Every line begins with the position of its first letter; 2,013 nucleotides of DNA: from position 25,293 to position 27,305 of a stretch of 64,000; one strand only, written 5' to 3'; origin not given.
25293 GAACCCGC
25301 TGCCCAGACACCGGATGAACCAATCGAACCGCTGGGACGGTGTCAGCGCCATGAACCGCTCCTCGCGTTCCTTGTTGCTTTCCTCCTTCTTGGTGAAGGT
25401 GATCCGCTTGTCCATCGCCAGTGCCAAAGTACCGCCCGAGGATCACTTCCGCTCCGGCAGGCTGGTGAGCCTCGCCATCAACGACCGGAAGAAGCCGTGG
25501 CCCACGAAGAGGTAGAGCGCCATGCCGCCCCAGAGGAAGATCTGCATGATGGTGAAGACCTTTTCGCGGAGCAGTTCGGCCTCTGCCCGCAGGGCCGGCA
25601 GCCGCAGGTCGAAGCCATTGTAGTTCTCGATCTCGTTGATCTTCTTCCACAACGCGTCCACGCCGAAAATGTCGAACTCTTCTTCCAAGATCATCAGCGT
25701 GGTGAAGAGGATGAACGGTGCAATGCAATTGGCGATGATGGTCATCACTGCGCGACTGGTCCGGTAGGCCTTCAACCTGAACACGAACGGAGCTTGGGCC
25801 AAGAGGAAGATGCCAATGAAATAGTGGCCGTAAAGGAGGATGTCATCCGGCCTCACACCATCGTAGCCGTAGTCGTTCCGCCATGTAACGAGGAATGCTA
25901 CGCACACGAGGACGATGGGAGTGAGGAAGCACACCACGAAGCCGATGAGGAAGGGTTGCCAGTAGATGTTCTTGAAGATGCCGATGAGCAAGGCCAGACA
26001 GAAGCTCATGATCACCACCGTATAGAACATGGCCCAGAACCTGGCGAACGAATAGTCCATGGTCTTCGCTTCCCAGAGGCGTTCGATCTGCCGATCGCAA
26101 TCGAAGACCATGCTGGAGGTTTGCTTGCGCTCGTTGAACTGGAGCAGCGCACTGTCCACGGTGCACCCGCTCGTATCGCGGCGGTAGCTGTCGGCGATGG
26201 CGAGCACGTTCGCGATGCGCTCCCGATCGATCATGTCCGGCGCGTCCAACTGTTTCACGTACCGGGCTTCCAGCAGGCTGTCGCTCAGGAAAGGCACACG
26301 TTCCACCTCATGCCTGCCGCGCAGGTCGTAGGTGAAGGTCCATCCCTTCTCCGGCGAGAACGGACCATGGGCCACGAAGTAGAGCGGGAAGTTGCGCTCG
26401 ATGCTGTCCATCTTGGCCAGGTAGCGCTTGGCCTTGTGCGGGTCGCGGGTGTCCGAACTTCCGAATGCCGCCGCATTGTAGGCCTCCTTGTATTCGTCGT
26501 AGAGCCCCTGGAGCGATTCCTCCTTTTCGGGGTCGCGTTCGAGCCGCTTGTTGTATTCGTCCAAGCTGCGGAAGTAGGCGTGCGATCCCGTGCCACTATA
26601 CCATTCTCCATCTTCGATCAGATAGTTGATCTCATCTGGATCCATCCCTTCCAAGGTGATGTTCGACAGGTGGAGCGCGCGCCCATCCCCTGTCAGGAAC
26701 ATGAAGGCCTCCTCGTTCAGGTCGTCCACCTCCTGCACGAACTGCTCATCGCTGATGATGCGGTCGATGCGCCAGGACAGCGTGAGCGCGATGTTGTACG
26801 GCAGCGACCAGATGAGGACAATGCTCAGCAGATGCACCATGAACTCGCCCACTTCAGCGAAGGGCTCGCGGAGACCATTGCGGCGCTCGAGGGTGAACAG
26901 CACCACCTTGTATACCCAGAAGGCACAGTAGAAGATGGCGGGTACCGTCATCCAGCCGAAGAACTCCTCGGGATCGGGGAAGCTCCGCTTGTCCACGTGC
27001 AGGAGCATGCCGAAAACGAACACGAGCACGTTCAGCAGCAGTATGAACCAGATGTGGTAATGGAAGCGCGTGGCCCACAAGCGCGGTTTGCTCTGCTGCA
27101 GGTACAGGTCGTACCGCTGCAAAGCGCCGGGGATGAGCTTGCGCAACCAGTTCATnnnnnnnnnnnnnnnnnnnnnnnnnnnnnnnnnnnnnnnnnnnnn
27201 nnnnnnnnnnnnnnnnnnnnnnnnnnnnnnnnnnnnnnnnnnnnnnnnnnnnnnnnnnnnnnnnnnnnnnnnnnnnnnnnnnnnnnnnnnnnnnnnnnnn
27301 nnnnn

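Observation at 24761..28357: Translationally coupled ABC-ATPase(N-terminal extension)/8-TM membrane protein pair followed by overlapping small-ORF/NTase pair: uncharacterised module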

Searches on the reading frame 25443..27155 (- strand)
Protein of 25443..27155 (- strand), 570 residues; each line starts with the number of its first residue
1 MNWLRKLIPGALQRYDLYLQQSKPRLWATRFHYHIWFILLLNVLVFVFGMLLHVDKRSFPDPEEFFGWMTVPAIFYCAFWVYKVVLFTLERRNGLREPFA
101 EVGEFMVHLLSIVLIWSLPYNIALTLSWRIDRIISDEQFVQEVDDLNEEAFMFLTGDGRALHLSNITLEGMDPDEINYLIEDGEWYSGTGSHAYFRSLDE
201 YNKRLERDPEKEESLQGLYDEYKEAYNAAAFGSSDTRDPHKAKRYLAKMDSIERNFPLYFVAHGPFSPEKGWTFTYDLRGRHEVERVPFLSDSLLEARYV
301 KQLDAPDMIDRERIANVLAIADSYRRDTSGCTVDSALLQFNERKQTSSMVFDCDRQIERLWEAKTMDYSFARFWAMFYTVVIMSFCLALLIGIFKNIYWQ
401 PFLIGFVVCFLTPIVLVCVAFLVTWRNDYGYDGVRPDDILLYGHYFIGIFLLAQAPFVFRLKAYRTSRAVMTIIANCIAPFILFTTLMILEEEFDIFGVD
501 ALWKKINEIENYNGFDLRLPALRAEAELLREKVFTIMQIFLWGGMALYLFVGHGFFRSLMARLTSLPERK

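Call 3: search_protein_families(library=pfam, proteins=[window:25443-27155:-], max_evalue=0.1)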
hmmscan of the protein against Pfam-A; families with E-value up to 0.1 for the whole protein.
window:25443-27155:- (570 aa): 0 families

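Call 4: search_protein_families(library=ncbifam, proteins=[window:25443-27155:-], max_evalue=0.1)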
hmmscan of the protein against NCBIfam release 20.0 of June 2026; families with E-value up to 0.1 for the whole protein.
window:25443-27155:- (570 aa): 0 families

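Call 5: search_protein_families(library=padloc, proteins=[window:25443-27155:-], max_evalue=0.1)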
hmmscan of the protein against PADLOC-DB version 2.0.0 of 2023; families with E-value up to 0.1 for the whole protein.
window:25443-27155:- (570 aa): 0 families

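Call 6: find_homologous_proteins(query=window:25443-27155:-, max_evalue=0.001)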
Query window:25443-27155:- (570 aa): 27 proteins with E <= 0.001 among 6613 candidates.
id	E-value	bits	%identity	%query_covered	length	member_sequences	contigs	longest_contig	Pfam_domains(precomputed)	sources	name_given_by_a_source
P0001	0.0e+0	1324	100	100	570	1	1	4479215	-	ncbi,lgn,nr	ncbi:MAG: hypothetical protein IPJ76_11380 [Flavobacteriales bacterium]|nr:MAG: hypothetical protein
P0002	0.0e+0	1171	87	100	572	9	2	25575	-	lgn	-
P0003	1.6e-247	841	66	100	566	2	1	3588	-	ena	-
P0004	8.4e-247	839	66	100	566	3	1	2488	-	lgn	-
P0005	6.2e-244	829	65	100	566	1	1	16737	-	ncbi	ncbi:MAG: hypothetical protein ABI599_12945 [Flavobacteriales bacterium]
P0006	8.7e-242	822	64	100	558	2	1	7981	-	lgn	-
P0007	2.7e-238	811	64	100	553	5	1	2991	-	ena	-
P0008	3.3e-235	801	63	100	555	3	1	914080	-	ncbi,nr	ncbi:MAG: hypothetical protein IPO17_02630 [Flavobacteriales bacterium]|nr:hypothetical protein [Fla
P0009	6.8e-137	476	43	100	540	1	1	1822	-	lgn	-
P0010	8.0e-137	476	42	100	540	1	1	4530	-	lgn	-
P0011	7.4e-136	473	41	100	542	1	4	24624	-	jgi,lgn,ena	-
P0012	1.0e-132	462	42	100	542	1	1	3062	-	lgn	-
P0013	1.5e-129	452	42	100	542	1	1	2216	-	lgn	-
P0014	5.2e-129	450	40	100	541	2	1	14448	-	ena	-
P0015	4.2e-128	447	42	100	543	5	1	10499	-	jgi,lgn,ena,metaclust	metaclust:\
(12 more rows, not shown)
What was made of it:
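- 25443..27155 (-): Membrane protein, 570 aa, 8 predicted TM helices, N-terminus and C-terminus in the cytoplasm. It belongs to an uncatalogued family. 27 close clusters (call 6).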

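Call 10: find_related_loci(query=A1, collection=genome_contigs, flank=8000)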
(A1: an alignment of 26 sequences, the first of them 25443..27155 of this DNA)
Query A1 (570 aa) in genome_contigs; peptide patterns used: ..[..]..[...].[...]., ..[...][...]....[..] (x = any residue, [..] = any of these).
39 stretches matched a pattern; 21 encode a relative of the query (tblastn E <= 1e-3); 19 distinct loci.
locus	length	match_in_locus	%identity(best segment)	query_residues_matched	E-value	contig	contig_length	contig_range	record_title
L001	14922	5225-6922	66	1-570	0e+0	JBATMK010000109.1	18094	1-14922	MAG: Flavobacteriales bacterium isolate MFD10527_ilm_asm_bin7 k127_6591, whole genome shotgun sequence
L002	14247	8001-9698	65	1-570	0e+0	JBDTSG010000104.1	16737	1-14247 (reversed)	MAG: Flavobacteriales bacterium isolate cluster3_bin.265 NODE_13015_length_16737_cov_8.303381, whole genome shotgun sequ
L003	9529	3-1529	62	45-570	0e+0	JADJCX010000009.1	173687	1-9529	MAG: Flavobacteriales bacterium isolate Aved_18-Q3-R54-62_BATAC.823_sub tig00018655-10-1735230, whole genome shotgun seq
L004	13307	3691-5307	43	1-570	2e-149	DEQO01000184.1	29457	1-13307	MAG TPA_asm: Flavobacteriales bacterium UBA3364 UBA3364_contig_2103, whole genome shotgun sequence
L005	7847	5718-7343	44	1-570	2e-147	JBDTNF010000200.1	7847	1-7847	MAG: Flavobacteriales bacterium isolate cluster3_bin.144 NODE_45877_length_7847_cov_7.132444, whole genome shotgun seque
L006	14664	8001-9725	39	1-570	2e-121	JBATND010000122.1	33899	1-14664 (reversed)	MAG: Flavobacteriales bacterium isolate MFD10487_ilm_asm_bin18 k127_93787, whole genome shotgun sequence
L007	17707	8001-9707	38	1-570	4e-121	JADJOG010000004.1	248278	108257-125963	MAG: Flavobacteriales bacterium isolate Fred_18-Q3-R57-64_BAT3C.352 tig00013640-10-2489860, whole genome shotgun sequenc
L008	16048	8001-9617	40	1-570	2e-126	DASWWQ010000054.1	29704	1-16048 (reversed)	MAG TPA_asm: Flavobacteriales bacterium isolate SMAG_U3660 k141_296709, whole genome shotgun sequence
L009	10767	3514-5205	39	1-570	1e-117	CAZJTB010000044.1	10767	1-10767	MAG TPA_asm: uncultured Chryseobacterium sp. isolate binchicken_co209_19 genome assembly, contig: NODE_5580_length_10767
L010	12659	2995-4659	63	1-570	0e+0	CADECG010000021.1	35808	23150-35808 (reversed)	MAG: uncultured Bacteroidetes bacterium isolate Bacteroidetes sp. RBC076 genome assembly, contig: MAG076_21, whole genom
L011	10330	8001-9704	41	1-570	9e-117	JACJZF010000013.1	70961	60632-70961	MAG: Flavobacteriales bacterium isolate HK-STAS-BACT-57 HK-STAS-BACT-57_13, whole genome shotgun sequence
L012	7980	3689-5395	38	1-570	6e-115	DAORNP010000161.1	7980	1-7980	MAG TPA_asm: Flavobacteriales bacterium isolate AMR_MDS_5444 NODE_6675_length_7980_cov_2.974511, whole genome shotgun se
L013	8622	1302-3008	41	1-570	5e-114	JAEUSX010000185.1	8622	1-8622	MAG: Flavobacteriales bacterium isolate new MAG-314 k141_830400, whole genome shotgun sequence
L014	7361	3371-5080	37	1-570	2e-106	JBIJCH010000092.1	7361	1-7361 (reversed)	MAG: Flavobacteriales bacterium isolate ME2006-08-18D11_3300042945_group2_bin231 Rohwer_bin944_scaffold_11517_c1, whole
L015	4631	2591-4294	38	1-570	1e-101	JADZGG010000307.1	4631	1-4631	MAG: Flavobacteriales bacterium isolate SJ97 c_000001212887, whole genome shotgun sequence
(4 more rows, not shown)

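Call 20: predict_structure(alignment_id=A1)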
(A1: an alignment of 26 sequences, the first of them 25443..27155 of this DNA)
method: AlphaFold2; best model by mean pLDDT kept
length: 570 residues; sequences in the alignment: 26
mean_pLDDT: 74.0   pTM: 0.64
mean pLDDT of the five models: 74.0, 68.9, 66.4, 65.7, 65.6
residues with pLDDT >= 90: 51; 70-90: 331; 50-70: 140; < 50: 48
segments of 3 or more residues with pLDDT < 50: 160-172, 175-189, 427-430, 459-461, 566-570
pLDDT, mean of each block of 10 residues (from residue 1): 72 80 67 83 92 89 89 85 62 59 80 90 92 89 86 66 40 48 40 81 70 79 82 78 85 81 72 51 57 71 64 89 80 86 77 87 84 78 82 60 60 71 57 63 74 61 56 69 81 84 87 81 87 85 80 66 49
secondary structure, 60 per line:
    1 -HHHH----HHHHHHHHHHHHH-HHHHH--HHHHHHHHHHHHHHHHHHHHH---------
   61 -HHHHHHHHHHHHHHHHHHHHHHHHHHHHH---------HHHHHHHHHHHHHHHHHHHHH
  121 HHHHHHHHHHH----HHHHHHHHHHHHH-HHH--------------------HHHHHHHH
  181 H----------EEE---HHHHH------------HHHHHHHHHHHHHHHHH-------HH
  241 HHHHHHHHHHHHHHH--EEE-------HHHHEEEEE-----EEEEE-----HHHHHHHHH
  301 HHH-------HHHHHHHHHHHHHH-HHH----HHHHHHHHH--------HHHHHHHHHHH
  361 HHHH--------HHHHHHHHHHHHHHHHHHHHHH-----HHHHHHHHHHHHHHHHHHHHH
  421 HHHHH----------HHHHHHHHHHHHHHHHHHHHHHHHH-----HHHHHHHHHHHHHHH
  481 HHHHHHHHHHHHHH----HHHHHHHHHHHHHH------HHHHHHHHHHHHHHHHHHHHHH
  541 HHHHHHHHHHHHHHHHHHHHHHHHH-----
elements in order: H2-5 H10-22 H24-28 H31-51 H62-90 H100-131 H136-148 H173-181 E192-194 H198-202 H215-231 H239-255 E258-260 H268-271 E272-276 E282-286 H292-303 H311-324 H333-341 H350-364 H373-394 H400-425 H436-460 H466-494 H499-512 H519-565
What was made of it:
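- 25443..27155 (-): AlphaFold model pLDDT 74, pTM 0.64 (call 20).
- Checked: The helices of the AlphaFold model agree (call 20).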

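Call 24: search_protein_representatives(alignment_id=A1)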
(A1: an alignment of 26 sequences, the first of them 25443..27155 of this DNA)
Query: 26 sequences, 548 profile positions. Proteins with E-value up to 0.001 (for the whole library): 634; up to 1e-10: 324; up to 1e-30: 51. The best 150 are listed.
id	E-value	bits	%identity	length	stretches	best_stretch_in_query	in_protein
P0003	4.8e-251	850.7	-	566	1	1-548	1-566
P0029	3.8e-236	801.6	-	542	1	1-548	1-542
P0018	8.9e-232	787.2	-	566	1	1-548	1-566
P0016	1.9e-216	736.6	-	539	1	1-548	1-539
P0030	1.9e-215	733.3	-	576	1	1-548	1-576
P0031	2.5e-211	719.7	-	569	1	1-548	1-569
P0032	4.5e-210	715.5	-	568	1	1-548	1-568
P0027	8.1e-192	655.3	-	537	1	1-548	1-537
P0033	1.7e-189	647.6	-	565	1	1-548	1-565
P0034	3.7e-184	630.0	-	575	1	1-548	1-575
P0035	3.0e-182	623.7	-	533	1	1-548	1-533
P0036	8.4e-152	523.2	-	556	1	1-548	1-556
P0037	8.5e-133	460.4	-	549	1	1-547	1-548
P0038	2.3e-76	274.2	-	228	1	318-548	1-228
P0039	3.5e-74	267.0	-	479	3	1-155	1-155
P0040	2.2e-67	244.6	-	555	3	1-151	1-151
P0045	5.2e-48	180.6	-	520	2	1-194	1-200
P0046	7.8e-48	180.0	-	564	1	7-548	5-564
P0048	2.4e-46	175.1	-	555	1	1-548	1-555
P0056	2.1e-37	145.6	-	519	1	1-547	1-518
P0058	1.2e-36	143.1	-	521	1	13-548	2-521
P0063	2.3e-34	135.6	-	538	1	1-548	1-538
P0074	1.6e-31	126.2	-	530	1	1-546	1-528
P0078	4.1e-29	118.2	-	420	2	3-157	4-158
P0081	7.3e-29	117.4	-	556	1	19-534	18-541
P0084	1.3e-28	116.6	-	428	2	2-170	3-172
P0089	1.1e-27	113.5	-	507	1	6-470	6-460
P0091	1.5e-27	113.0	-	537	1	1-548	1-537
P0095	5.7e-27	111.2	-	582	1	20-534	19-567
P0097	1.6e-26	109.7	-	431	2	3-175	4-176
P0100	3.7e-26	108.5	-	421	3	1-152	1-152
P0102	4.3e-26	108.3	-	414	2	2-189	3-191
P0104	8.0e-26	107.4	-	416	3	1-158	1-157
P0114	4.7e-24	101.5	-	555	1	1-548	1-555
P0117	6.0e-24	101.2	-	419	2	3-162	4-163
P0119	7.9e-24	100.8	-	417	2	2-157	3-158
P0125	1.5e-23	99.9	-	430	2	2-156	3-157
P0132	4.8e-23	98.2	-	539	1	14-547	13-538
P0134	6.6e-23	97.7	-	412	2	2-154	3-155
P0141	6.8e-22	94.4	-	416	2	2-148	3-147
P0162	1.5e-19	86.7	-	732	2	3-154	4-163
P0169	4.5e-19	85.1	-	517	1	2-546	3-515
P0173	7.2e-19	84.4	-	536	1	1-516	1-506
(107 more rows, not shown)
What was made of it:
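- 25443..27155 (-): 634 clusters at 50% identity with E<=1e-3 (call 24).
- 26775..27155 (-): N-terminal module (aa 1-127): conserved amphipathic N-terminus, TM1-TM3 and the conserved cytoplasmic TM2-TM3 loop (E90, R92, R96). It is the best-conserved part of the wider family. In distant members the best-matched stretch is profile positions 1-155 (call 24).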

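Call 27: search_protein_families(library=pfam, alignment_id=A3, max_evalue=0.01)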
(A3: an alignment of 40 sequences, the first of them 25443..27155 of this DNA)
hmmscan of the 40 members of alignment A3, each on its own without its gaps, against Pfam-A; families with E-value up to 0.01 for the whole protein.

A. member 1, window:25443-27155:- (570 aa): 0 families

B. families by the number of members that match (of 40 scanned): 3 families
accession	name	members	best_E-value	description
PF00499.25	Oxidored_q3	1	0.0055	NADH-ubiquinone/plastoquinone oxidoreductase chain 6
PF12822.12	ECF_trnsprt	1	0.0096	ECF transporter, substrate-specific component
PF04893.22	Yip1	1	0.0098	Yip1 domain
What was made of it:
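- On FtsX/MacB (type VII) permease: No profile match (calls 3, 27).
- Closest known: MacB/FtsX/HrtB/BceB-type. Different: No sequence match (calls 3, 27).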

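Call 28: list_cluster_members(proteins=[P0036, P0040, P0046, P0056, P0081, P0095, P0100, P0119, P0162, P0173])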
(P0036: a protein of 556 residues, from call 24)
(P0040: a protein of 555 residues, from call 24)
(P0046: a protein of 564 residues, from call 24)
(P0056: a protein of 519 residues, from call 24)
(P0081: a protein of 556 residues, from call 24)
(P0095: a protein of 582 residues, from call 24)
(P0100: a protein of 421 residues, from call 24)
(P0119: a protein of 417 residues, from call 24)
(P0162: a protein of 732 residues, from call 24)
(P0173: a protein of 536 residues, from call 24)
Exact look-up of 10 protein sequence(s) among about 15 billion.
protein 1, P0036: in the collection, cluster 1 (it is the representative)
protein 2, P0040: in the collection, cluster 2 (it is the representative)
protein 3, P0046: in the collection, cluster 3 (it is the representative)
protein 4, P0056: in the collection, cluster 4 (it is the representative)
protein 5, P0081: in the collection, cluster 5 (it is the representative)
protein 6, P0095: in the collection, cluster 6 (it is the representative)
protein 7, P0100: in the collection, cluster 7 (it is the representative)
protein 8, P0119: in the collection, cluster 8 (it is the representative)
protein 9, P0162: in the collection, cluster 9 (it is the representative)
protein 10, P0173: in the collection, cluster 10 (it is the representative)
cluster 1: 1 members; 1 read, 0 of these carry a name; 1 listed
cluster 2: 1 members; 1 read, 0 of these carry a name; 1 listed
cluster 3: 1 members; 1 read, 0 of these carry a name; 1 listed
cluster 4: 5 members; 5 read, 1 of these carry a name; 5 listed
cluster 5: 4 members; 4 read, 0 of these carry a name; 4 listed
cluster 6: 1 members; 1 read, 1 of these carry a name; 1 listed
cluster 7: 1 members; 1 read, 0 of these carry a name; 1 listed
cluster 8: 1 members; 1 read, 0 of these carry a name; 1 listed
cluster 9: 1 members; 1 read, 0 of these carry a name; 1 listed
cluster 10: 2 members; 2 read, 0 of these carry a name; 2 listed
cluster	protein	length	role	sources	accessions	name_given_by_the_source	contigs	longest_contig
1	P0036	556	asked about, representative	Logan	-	-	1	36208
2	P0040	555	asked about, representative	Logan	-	-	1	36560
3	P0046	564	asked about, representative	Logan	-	-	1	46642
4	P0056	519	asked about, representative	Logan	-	-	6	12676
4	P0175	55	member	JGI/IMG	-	ATP phosphoribosyltransferase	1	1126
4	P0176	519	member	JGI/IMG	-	-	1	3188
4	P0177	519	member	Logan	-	-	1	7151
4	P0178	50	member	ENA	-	-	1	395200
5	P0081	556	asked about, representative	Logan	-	-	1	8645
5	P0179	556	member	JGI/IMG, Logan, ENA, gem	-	-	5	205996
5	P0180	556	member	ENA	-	-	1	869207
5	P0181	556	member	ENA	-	-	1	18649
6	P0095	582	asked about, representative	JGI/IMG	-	hypothetical protein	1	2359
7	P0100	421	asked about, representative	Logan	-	-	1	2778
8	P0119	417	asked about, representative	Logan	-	-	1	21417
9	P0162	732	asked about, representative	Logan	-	-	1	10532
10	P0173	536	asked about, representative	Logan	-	-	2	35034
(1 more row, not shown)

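Call 29: find_encoding_contigs(protein=P0046, flank=6000, max_places=2)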
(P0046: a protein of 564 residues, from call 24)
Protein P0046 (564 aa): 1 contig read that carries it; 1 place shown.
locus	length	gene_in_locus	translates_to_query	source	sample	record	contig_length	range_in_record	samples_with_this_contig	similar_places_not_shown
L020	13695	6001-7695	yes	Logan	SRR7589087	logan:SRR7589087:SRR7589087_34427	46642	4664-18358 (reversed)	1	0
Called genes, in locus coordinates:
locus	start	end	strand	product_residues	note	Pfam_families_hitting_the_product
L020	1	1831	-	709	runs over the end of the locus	PF09371:Tex_N, PF22706:Tex_central_region, PF14639:YqgF (faint), PF16921:Tex_YqgF, PF14635:HHH_7, PF12836:HHH_3, PF17674:HHH_9, PF00575:S1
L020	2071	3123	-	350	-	PF19867:DUF6340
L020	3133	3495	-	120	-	PF09996:DUF2237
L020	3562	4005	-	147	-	PF02472:ExbD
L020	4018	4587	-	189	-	PF02472:ExbD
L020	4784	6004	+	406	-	PF00005:ABC_tran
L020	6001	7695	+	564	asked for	-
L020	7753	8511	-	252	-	PF18962:Por_Secre_tail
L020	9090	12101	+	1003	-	PF13620:CarboxypepD_reg, PF13715:CarbopepD_reg_2, PF07715:Plug, PF00593:TonB_dep_Rec_b-barrel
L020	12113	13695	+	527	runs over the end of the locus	PF07980:SusD_RagB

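Call 31: find_encoding_contigs(protein=P0180, flank=6000, max_places=2)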
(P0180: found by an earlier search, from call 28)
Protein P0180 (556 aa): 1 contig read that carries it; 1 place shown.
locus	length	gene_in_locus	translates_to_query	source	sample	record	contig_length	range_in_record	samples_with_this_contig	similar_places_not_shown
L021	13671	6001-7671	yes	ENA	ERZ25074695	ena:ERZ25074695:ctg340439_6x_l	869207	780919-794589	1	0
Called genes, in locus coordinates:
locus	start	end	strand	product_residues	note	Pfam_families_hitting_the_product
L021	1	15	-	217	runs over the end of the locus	PF02630:SCO1-SenC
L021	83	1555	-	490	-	PF14289:DUF4369 (faint), PF17127:DUF5106, PF13098:Thioredoxin_2 (faint), PF00578:AhpC-TSA, PF13905:Thioredoxin_8 (weak)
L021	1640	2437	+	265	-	PF00561:Abhydrolase_1, PF12146:Hydrolase_4, PF20408:Abhydrolase_11 (weak)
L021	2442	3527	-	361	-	PF00188:CAP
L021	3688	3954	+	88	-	PF01451:LMWPc (faint)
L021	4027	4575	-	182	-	-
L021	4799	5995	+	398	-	PF00005:ABC_tran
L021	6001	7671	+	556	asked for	-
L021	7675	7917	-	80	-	PF07308:DUF1456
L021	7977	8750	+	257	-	PF04851:ResIII, PF00270:DEAD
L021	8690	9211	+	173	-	PF00271:Helicase_C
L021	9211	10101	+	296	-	PF00849:PseudoU_synth_2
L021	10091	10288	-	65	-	PF09962:DUF2196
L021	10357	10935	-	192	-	PF03831:YjdM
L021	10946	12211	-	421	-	PF17785:PUA_3, PF10672:Methyltrans_SAM, PF02475:TRM5-TYW2_MTfase, PF05175:MTS, PF01596:Methyltransf_3 (weak), PF03602:Cons_hypoth95, PF09445:Methyltransf_15, PF13847:Methyltransf_31, +3 more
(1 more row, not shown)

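Call 32: find_encoding_contigs(protein=P0119, flank=6000, max_places=2)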
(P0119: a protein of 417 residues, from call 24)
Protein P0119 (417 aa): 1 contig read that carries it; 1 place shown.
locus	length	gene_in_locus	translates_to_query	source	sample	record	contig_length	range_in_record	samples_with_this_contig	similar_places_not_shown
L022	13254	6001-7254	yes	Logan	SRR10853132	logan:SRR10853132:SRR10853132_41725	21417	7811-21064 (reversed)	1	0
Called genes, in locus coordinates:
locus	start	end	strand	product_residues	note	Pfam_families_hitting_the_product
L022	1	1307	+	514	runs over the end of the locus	PF07969:Amidohydro_3, PF01979:Amidohydro_1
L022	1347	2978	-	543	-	PF00144:Beta-lactamase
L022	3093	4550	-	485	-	PF00089:Trypsin, PF13365:Trypsin_2, PF17820:PDZ_6 (faint), PF12812:PDZ_1 (faint), PF00595:PDZ, PF13180:PDZ_2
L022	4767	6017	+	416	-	PF00005:ABC_tran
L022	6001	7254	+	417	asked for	-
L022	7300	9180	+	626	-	PF01103:Omp85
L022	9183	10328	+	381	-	-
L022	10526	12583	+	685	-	PF05572:Peptidase_M43, PF00801:PKD, PF18911:PKD_4, PF18962:Por_Secre_tail (weak)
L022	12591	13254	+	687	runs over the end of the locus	PF05572:Peptidase_M43, PF00801:PKD, PF18911:PKD_4, PF19081:Ig_7 (faint), PF18962:Por_Secre_tail (weak)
